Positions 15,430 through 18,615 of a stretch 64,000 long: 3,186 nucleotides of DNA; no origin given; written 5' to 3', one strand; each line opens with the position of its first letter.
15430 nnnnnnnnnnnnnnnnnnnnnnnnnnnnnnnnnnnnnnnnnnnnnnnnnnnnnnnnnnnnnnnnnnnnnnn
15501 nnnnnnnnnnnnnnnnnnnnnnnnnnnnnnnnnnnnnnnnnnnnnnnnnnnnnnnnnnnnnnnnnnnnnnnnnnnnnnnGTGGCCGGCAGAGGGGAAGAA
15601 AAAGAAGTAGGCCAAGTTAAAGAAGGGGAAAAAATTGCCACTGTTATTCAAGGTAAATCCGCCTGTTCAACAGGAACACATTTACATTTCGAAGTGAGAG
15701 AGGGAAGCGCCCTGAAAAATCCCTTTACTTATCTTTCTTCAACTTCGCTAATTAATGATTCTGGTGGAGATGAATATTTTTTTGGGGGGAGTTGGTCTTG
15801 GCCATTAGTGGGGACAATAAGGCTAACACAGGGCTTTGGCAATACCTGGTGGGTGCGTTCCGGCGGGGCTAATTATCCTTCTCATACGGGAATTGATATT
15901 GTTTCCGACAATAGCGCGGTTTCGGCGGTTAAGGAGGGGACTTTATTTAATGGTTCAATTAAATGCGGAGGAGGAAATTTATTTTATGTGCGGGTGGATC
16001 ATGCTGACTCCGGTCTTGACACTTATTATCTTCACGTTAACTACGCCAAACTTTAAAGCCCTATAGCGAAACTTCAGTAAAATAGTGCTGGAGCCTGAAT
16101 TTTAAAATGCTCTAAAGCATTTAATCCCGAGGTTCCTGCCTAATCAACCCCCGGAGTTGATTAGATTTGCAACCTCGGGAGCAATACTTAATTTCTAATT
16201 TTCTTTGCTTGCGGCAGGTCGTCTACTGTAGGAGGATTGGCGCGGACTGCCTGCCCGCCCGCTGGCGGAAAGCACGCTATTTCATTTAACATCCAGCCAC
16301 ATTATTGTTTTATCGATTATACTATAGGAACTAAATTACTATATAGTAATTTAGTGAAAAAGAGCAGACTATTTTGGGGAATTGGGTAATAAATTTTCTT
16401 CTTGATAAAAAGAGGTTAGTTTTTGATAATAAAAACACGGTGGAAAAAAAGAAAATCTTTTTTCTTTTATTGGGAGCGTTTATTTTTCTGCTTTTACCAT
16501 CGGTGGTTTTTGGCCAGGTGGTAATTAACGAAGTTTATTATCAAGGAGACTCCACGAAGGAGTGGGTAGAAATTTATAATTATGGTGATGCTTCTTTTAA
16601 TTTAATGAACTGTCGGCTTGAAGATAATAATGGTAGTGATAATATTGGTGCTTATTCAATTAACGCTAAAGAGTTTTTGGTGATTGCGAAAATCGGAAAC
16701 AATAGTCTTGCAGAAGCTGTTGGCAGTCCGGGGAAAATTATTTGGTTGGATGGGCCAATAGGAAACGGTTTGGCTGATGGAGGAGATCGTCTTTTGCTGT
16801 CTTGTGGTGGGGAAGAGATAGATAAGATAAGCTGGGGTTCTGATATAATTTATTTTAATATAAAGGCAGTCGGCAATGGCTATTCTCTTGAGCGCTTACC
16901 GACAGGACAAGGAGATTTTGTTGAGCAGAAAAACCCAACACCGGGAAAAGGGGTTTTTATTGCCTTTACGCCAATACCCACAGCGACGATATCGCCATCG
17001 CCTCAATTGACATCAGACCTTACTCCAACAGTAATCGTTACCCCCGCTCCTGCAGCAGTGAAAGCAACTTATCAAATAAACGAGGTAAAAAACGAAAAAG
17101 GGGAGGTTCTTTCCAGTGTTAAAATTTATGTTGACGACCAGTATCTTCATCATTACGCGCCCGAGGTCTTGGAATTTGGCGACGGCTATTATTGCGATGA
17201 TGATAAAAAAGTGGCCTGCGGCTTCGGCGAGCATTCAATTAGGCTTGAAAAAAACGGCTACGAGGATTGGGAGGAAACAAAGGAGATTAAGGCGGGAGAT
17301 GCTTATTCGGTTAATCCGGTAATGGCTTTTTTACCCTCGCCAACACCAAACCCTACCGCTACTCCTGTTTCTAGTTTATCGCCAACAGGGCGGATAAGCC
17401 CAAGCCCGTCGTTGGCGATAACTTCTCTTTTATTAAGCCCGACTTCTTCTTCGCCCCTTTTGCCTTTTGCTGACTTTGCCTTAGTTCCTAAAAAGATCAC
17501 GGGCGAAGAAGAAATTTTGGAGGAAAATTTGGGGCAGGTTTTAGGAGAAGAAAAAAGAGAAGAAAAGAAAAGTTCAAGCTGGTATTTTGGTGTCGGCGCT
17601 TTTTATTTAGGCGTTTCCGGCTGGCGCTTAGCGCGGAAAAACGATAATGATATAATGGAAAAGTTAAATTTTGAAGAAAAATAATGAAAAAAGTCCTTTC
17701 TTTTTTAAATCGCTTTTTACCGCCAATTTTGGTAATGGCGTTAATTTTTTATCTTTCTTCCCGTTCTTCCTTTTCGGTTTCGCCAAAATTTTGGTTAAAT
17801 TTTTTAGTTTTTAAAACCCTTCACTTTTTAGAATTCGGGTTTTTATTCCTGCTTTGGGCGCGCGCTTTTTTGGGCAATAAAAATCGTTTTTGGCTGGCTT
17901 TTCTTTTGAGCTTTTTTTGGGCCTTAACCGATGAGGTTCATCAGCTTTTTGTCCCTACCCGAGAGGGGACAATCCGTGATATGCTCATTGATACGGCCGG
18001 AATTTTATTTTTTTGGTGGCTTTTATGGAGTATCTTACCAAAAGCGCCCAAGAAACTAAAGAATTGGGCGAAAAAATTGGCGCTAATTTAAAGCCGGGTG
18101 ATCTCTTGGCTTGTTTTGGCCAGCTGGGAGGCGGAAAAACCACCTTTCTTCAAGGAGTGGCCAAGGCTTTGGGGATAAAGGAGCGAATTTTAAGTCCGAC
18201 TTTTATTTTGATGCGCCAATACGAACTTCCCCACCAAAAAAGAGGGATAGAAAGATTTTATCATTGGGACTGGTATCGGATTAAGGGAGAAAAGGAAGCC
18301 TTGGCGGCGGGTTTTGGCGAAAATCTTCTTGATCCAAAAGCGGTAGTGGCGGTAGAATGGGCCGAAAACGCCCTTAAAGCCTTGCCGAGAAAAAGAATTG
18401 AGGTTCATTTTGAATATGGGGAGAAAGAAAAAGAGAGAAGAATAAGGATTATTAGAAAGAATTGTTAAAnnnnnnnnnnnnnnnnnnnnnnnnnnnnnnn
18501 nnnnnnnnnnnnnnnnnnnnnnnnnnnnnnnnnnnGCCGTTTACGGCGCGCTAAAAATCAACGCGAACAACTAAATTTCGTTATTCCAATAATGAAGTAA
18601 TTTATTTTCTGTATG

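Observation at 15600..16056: EnvC-like FtsEX partner whose M23 peptidase domain is circularly permuted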

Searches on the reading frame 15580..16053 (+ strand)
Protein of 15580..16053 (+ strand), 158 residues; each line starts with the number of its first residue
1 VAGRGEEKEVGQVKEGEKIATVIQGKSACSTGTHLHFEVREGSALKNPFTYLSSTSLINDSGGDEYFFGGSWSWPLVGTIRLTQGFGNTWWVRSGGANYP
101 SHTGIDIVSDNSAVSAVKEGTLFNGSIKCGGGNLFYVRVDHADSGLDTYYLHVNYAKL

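Call 6: find_homologous_proteins(query=window:15580-16053:+, max_evalue=0.001)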
Query window:15580-16053:+ (158 aa): 14 proteins with E <= 0.001 among 37 candidates.
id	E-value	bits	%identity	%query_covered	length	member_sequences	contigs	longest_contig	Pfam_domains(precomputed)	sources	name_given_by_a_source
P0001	3.0e-58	214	63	89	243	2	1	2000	PF01551.30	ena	-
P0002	9.8e-53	196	60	100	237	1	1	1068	PF01551.30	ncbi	-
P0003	4.3e-52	194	60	98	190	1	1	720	PF01551.30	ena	-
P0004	1.8e-49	186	61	91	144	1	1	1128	PF01551.30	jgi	-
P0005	1.3e-48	183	56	98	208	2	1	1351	PF01551.30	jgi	-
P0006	9.1e-44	167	56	98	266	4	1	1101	PF01551.30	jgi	jgi:hypothetical protein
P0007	1.0e-43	167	59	87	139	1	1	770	PF01551.30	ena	-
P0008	2.1e-42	163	51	98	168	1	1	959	PF01551.30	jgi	jgi:murein DD-endopeptidase MepM/ murein hydrolase activator NlpD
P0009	6.6e-42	161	53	98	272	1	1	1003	PF01551.30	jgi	jgi:hypothetical protein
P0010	8.0e-42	161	54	98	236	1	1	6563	PF01551.30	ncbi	-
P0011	2.6e-41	159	55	96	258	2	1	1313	PF01551.30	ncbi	ncbi:MAG: hypothetical protein AAB662_03110, partial [Patescibacteria group bacterium]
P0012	2.8e-41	159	56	98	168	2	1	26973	PF01551.30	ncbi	-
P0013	2.6e-40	156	51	97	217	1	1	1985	PF01551.30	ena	-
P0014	2.9e-7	48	43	37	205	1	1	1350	PF01551.30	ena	-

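Call 15: predict_structure(alignment_id=A1)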
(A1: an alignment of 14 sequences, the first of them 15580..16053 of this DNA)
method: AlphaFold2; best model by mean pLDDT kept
length: 158 residues; sequences in the alignment: 14
mean_pLDDT: 90.4   pTM: 0.88
mean pLDDT of the five models: 90.4, 90.1, 89.8, 89.4, 89.2
residues with pLDDT >= 90: 109; 70-90: 41; 50-70: 5; < 50: 3
segments of 3 or more residues with pLDDT < 50: none
pLDDT, mean of each block of 10 residues (from residue 1): 72 96 87 94 95 94 91 94 95 86 94 95 89 90 93 77
secondary structure, 60 per line:
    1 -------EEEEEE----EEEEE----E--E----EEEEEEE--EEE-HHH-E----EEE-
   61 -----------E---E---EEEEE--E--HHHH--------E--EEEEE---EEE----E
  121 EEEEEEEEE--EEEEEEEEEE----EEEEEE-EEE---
elements in order: E8-13 E18-22 E35-41 E44-46 E57-59 E80-84 H90-93 E105-109 E113-115 E120-129 E132-141 E146-151 E153-155
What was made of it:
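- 15748..15792 (+): New linker joining the old C-terminus to the old N-terminus (res 291-305; D298 at least 90% conserved, G304 invariant). It is modelled with pLDDT above 90 (call 15).
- Fold: the AlphaFold2 domain model has pLDDT 90.4 and pTM 0.88 (call 15). AlphaFold2 predicts one compact domain with pTM 0.88 (call 15).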

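Call 26: fold_search(model_id=the predicted structure, library=pdb)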
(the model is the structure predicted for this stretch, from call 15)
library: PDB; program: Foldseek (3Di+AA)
matches with E <= 10: 294; with E <= 0.001: 0
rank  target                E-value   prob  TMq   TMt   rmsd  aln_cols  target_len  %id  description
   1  7sp4_Z                5.6e-01  0.02  0.12  0.06  22.9       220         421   10  In situ cryo-EM structure of bacteriophage Sf6 gp3:gp7:gp5 complex in conformation 2 at 3.71A resolution (released 2022-11-09)
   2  9pgg_Ao               8.6e-01  0.08  0.15  0.06  21.2        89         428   10  Cryo-EM structure of bacteriophage P22 gp1-gp5-gp4 complex at 2.76 angstrom (released 2026-02-04)
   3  8i1t_A                1.0e+00  0.10  0.16  0.07  21.6        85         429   12  The asymmetric unit of P22 empty capsid (released 2023-03-08)
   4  5l35_A                1.0e+00  0.01  0.10  0.06  20.7       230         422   12  Cryo-EM structure of bacteriophage Sf6 at 2.9 Angstrom resolution (released 2017-03-22)
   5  5uu5_A                1.3e+00  0.08  0.16  0.07  22.1        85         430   10  Bacteriophage P22 mature virion capsid protein (released 2017-03-15)
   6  6l1d_A                1.5e+00  0.08  0.14  0.11  10.8        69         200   12  Structure of human StAR-related lipid transfer protein 4 (released 2019-10-30)
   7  1zc2_A                1.5e+00  0.04  0.13  0.07  10.1        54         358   18  Crystal Structure of plasmid-encoded class C beta-lactamase CMY-2 complexed with citrate molecule (released 2006-04-25)
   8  7vfs_B                1.7e+00  0.10  0.16  0.03  13.1        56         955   18  Human N-type voltage gated calcium channel CaV2.2-alpha2/delta1-beta1 complex, apo state (released 2021-11-03)
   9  7sp4_Y                2.0e+00  0.01  0.13  0.08  20.3       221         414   11  In situ cryo-EM structure of bacteriophage Sf6 gp3:gp7:gp5 complex in conformation 2 at 3.71A resolution (released 2022-11-09)
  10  8u10_B                2.1e+00  0.06  0.15  0.06  21.3        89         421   12  In situ cryo-EM structure of bacteriophage P22 gp1:gp4:gp5:gp10:gp9 N-term complex in conformation 1 at 3.2A resolutio (released 2023-11-22)
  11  8fqw_A                2.2e+00  0.04  0.13  0.07   9.8        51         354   14  ADC-30 in complex with boronic acid transition state inhibitor MB076 (released 2023-07-05)
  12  2qz6                  2.4e+00  0.03  0.13  0.07  10.9        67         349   19  First crystal structure of a psychrophile class C beta-lactamase (released 2008-03-18)
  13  1jss_A                2.4e+00  0.03  0.11  0.09  11.2        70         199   11  Crystal structure of the Mus musculus cholesterol-regulated START protein 4 (StarD4). (released 2002-04-10)
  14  5f1g                  2.4e+00  0.02  0.14  0.07  11.2        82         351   13  Crystal structure of AmpC BER adenylylated in the cytoplasm (released 2016-12-07)
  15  7oi6_W                2.5e+00  0.15  0.19  0.29   3.9        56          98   18  Cryo-EM structure of late human 39S mitoribosome assembly intermediates, state 1 (released 2021-10-13)
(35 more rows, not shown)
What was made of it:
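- On Peptidase family M23 (MEROPS M23B / Pfam PF01551): Foldseek found nothing (call 26).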

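Call 44: search_protein_representatives(alignment_id=A2)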
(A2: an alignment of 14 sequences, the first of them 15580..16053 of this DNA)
Query: 14 sequences, 156 profile positions. Proteins with E-value up to 0.001 (for the whole library): 11570; up to 1e-10: 207; up to 1e-30: 67. The best 150 are listed.
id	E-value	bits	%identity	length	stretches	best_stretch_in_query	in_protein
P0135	9.9e-69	246.2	-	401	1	1-156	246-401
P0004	6.2e-68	243.6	-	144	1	13-156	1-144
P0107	7.4e-67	240.2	-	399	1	1-156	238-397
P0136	9.4e-66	236.6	-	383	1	1-156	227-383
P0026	3.0e-65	234.9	-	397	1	1-156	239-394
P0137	4.4e-65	234.4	-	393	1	1-156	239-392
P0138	1.4e-64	232.7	-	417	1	1-156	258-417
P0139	9.5e-64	230.1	-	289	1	1-156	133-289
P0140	6.5e-62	224.1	-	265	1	1-156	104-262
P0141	4.3e-61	221.4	-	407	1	1-156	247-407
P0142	1.5e-59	216.5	-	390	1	1-156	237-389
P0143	1.7e-59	216.3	-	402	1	1-156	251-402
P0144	2.9e-57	209.0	-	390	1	2-156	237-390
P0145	7.6e-57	207.6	-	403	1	1-156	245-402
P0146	1.0e-56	207.2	-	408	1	2-156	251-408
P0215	8.6e-25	103.5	-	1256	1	12-155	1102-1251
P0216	1.4e-21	93.1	-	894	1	13-154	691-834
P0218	6.3e-21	91.0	-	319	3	10-154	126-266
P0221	6.9e-20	87.6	-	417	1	10-154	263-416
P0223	4.9e-19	84.8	-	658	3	11-154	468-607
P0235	1.1e-16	77.2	-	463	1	9-154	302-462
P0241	7.9e-16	74.4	-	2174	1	24-144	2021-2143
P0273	1.2e-12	64.1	-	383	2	53-153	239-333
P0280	4.0e-12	62.4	-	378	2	56-154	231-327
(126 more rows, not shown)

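Call 47: find_related_loci(query=A2, collection=genome_contigs, flank=4000)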
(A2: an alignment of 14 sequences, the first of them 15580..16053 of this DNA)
Query A2 (158 aa) in genome_contigs; peptide patterns used: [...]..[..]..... (x = any residue, [..] = any of these).
92 stretches matched a pattern; 81 encode a relative of the query (tblastn E <= 1e-3); the best 80 are kept; 80 distinct loci.
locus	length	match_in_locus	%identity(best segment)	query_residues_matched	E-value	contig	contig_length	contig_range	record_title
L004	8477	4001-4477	63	1-158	1e-69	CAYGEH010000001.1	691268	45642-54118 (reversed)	MAG TPA_asm: uncultured Gammaproteobacteria bacterium isolate ERP113451_co2_205 genome assembly, contig: NODE_1_length_6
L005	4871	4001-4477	68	1-158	2e-66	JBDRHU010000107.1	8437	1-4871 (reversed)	MAG: Patescibacteria group bacterium isolate MEGAHIT-group-1.55 k141_8774111, whole genome shotgun sequence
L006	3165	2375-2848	60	1-158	6e-65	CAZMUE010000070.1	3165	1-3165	MAG TPA_asm: uncultured Gammaproteobacteria bacterium isolate binchicken_co204_357 genome assembly, contig: NODE_40957_l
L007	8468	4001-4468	62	1-155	1e-63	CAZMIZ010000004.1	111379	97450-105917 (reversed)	MAG TPA_asm: uncultured Gammaproteobacteria bacterium isolate binchicken_co338_18 genome assembly, contig: NODE_38_lengt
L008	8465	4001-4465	57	2-155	2e-57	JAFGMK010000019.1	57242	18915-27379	MAG: Candidatus Paceibacterota bacterium isolate Zod_Metabat.464 k87_6117855, whole genome shotgun sequence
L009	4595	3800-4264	60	1-155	8e-57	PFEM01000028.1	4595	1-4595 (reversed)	MAG: Candidatus Shapirobacteria bacterium CG10_big_fil_rev_8_21_14_0_10_48_15 CG10_8_21_14_0.10_scaffold_22736_c, whole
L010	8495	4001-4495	55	1-158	5e-55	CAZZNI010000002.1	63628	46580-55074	MAG TPA_asm: uncultured Gammaproteobacteria bacterium isolate SRP241326_co4_16 genome assembly, contig: NODE_744_length_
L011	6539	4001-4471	55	1-155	2e-53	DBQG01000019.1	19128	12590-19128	MAG TPA_asm: Patescibacteria group bacterium UBA1400 UBA1400_contig_7389, whole genome shotgun sequence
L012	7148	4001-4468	62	1-155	1e-52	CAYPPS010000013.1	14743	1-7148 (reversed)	MAG TPA_asm: uncultured Gammaproteobacteria bacterium isolate binchicken_co181_619 genome assembly, contig: NODE_7174_le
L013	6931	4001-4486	54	1-157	7e-52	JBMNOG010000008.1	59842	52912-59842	MAG: Patescibacteria group bacterium isolate SBF912SR1HQ0020 scaffold_1306_c1, whole genome shotgun sequence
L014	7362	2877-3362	56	1-157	2e-51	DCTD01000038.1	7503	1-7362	MAG TPA_asm: Patescibacteria group bacterium UBA1449 UBA1449_contig_12750, whole genome shotgun sequence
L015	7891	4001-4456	55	1-155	6e-51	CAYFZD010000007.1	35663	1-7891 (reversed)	MAG TPA_asm: uncultured Pseudomonadales bacterium isolate ERP113451_co1_113 genome assembly, contig: NODE_1293_length_35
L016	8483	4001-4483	53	1-155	1e-50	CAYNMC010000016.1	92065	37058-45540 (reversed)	MAG TPA_asm: uncultured Pseudomonadales bacterium isolate SRP231805_co4_157 genome assembly, contig: k141_175125, whole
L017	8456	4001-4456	56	1-155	3e-50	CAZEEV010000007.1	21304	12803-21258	MAG TPA_asm: uncultured Pseudomonadales bacterium isolate SRP294416_co1_79 genome assembly, contig: NODE_4798_length_213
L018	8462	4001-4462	53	1-155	6e-50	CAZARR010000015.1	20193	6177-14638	MAG TPA_asm: uncultured Pseudomonadales bacterium isolate binchicken_co16_345 genome assembly, contig: NODE_4449_length_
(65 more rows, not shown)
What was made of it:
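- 80 GTDB species loci were found (call 47).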

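Call 48: search_protein_families(library=pfam, proteins=[P0215, P0216, P0241, P0218, P0223], max_evalue=0.001)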
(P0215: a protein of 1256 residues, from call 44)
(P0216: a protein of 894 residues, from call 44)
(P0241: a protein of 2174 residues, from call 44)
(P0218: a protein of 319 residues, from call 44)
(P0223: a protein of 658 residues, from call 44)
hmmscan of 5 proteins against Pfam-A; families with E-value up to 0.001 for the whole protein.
P0215 (1256 aa): 1 family
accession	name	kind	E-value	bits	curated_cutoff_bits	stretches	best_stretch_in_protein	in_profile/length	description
PF01551.29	Peptidase_M23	-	1.2e-13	51.4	28.7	1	1097-1140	57-96/96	Peptidase family M23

P0216 (894 aa): 2 families
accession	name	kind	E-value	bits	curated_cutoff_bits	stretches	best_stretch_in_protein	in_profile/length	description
PF03372.29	Exo_endo_phos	-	5.6e-11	43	24.5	1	423-638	1-225/225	Endonuclease/Exonuclease/phosphatase family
PF01551.29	Peptidase_M23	-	2.4e-10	40.9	28.7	0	782-834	2-52/96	Peptidase family M23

P0241 (2174 aa): 2 families
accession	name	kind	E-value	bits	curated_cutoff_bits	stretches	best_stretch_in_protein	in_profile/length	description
PF01551.29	Peptidase_M23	-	7.6e-06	26.5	28.7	0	2017-2045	68-96/96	Peptidase family M23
PF18884.5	TSP3_bac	-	0.00016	21.9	25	1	1411-1430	1-20/22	Bacterial TSP3 repeat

P0218 (319 aa): 1 family
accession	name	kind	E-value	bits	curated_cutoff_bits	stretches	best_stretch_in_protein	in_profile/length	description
PF01551.29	Peptidase_M23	-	1.4e-66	221.2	28.7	2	68-162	2-96/96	Peptidase family M23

P0223 (658 aa): 2 families
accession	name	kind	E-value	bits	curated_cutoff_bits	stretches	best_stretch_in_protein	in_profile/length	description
PF01551.29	Peptidase_M23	-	9.9e-67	221.6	28.7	2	556-651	2-96/96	Peptidase family M23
PF05569.17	Peptidase_M56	-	5e-40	138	31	1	6-281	4-293/296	BlaR1 peptidase M56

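Call 60: list_cluster_members(proteins=[P0215, P0216, P0241, P0218, P0273, P0280, P0221, P0235, P0028])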
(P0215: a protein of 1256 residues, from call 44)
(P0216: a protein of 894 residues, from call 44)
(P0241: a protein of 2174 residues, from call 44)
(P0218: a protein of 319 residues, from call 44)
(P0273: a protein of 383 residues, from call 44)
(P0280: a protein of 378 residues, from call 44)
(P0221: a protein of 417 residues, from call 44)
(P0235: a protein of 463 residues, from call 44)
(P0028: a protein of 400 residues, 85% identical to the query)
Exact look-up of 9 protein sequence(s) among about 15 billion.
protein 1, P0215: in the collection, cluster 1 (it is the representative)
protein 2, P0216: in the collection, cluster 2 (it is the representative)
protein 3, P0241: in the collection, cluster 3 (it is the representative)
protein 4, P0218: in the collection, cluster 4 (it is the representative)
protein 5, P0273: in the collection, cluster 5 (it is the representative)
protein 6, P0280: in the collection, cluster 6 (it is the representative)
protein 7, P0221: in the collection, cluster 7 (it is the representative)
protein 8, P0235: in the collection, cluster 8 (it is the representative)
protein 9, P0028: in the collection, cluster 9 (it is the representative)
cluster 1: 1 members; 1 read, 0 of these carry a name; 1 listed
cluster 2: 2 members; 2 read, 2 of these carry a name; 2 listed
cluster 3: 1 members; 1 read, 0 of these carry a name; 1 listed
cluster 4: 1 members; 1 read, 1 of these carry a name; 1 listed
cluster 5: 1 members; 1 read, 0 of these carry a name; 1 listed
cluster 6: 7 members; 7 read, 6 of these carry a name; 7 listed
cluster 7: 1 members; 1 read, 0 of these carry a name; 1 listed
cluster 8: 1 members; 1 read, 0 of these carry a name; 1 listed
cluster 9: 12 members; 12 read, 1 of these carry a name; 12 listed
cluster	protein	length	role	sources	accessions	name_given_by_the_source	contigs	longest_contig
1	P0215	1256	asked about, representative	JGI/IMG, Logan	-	-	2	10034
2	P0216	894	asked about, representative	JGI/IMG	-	endonuclease/exonuclease/phosphatase family metal-dependent hydrolase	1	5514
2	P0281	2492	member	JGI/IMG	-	endonuclease/exonuclease/phosphatase family metal-dependent hydrolase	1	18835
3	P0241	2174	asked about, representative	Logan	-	-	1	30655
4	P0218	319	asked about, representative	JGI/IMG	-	murein DD-endopeptidase MepM/ murein hydrolase activator NlpD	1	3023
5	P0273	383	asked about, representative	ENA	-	-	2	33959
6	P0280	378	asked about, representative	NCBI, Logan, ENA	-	-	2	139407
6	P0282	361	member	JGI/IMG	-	murein DD-endopeptidase MepM/ murein hydrolase activator NlpD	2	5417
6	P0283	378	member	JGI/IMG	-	murein DD-endopeptidase MepM/ murein hydrolase activator NlpD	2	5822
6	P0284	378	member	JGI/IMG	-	murein DD-endopeptidase MepM/ murein hydrolase activator NlpD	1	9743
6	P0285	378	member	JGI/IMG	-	murein DD-endopeptidase MepM/ murein hydrolase activator NlpD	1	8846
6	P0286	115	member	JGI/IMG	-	murein DD-endopeptidase MepM/ murein hydrolase activator NlpD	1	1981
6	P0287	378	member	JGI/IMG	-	murein DD-endopeptidase MepM/ murein hydrolase activator NlpD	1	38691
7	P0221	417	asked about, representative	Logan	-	-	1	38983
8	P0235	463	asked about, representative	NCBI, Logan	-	-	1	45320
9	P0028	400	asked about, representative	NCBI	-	-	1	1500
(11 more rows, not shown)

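Call 72: search_solved_structures(query=window:15589-16053:+, max_evalue=0.01, show_alignments=0)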
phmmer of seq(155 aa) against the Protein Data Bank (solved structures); distinct sequences matched with E-value up to 0.01: 5.
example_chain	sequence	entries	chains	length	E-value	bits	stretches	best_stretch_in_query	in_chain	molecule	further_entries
9gy1_A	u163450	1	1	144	3.2e-06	30.4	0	7-41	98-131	Peptidase, M23 family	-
5j1l_A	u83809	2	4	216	0.0004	23.5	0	10-48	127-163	ToxR-activated gene (TagE)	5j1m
3slu_A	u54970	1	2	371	0.001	22.2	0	8-49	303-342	M23 peptidase domain protein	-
6muk_A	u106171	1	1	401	0.0012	21.9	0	7-49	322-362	Peptidase M23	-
9m7n_A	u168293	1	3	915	0.0045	20.1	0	66-151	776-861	Gp16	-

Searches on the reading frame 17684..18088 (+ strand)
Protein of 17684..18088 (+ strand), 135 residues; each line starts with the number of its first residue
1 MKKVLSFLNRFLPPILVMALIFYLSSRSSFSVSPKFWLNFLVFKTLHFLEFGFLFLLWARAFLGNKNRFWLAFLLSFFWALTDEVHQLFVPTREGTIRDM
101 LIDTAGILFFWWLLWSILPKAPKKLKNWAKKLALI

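Call 14: search_protein_families(library=pfam, proteins=[window:17684-18088:+], max_evalue=0.001)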
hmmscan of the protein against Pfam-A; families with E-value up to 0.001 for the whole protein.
window:17684-18088:+ (135 aa): 1 family
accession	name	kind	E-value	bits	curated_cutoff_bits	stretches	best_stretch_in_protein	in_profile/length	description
PF04892.17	VanZ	-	1.4e-15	58.4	30.1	1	15-115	6-123/126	VanZ like family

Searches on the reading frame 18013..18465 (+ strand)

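Call 14: search_protein_families(library=pfam, proteins=[window:18013-18465:+], max_evalue=0.001)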
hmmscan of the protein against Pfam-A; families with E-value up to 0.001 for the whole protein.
window:18013-18465:+ (151 aa): 1 family
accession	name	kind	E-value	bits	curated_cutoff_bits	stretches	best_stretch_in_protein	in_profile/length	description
PF02367.23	TsaE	-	1.1e-33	116.4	26.6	1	10-143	2-127/128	Threonylcarbamoyl adenosine biosynthesis protein TsaE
